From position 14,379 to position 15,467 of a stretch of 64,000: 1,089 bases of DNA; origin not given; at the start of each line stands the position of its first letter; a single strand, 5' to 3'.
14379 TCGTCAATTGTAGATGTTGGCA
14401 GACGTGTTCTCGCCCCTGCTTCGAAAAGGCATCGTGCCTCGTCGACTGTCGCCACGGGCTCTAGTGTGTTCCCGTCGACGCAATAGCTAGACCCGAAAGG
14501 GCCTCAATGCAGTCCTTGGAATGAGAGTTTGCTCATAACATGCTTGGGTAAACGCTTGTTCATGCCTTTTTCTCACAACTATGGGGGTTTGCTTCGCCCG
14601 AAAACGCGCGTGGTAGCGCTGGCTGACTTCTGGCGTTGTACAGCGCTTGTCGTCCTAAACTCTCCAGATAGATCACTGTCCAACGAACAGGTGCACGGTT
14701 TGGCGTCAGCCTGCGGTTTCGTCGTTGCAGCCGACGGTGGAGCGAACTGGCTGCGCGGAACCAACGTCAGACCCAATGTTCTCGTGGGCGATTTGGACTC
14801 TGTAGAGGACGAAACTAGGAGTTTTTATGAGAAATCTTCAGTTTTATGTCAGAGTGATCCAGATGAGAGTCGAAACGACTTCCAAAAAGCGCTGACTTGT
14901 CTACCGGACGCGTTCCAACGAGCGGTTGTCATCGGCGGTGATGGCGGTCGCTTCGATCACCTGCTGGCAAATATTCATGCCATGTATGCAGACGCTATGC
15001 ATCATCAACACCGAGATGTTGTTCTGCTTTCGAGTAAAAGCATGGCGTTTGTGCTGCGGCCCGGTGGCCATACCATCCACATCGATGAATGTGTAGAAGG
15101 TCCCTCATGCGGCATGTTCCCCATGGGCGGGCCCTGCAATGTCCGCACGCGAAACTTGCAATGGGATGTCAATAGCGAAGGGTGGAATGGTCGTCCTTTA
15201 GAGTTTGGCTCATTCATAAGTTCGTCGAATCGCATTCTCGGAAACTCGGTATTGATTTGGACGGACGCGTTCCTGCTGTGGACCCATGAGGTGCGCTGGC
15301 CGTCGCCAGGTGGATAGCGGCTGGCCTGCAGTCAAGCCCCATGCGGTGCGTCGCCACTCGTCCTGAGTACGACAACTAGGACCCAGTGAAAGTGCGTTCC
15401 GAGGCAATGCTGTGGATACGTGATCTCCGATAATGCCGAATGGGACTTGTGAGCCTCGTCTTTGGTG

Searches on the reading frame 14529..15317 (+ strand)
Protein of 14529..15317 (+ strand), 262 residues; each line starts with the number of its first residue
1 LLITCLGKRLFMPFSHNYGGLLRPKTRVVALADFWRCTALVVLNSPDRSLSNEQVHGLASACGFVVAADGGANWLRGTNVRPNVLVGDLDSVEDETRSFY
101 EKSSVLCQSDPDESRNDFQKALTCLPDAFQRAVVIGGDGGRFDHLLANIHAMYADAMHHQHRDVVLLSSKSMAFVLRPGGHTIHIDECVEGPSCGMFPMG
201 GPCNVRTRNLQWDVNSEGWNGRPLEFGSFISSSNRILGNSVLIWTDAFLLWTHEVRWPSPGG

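Call 46: search_protein_families(library=pfam, proteins=[window:14529-15317:+], max_evalue=0.01)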
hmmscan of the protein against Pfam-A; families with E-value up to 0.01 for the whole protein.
window:14529-15317:+ (262 aa): 2 families
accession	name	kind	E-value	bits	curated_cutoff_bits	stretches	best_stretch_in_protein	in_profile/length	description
PF04263.21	TPK_catalytic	-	4e-24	85.2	30.7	1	58-155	4-104/113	Thiamin pyrophosphokinase, catalytic domain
PF04265.19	TPK_B1_binding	-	3.8e-11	42.9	22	1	181-246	2-63/67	Thiamin pyrophosphokinase, vitamin B1 binding domain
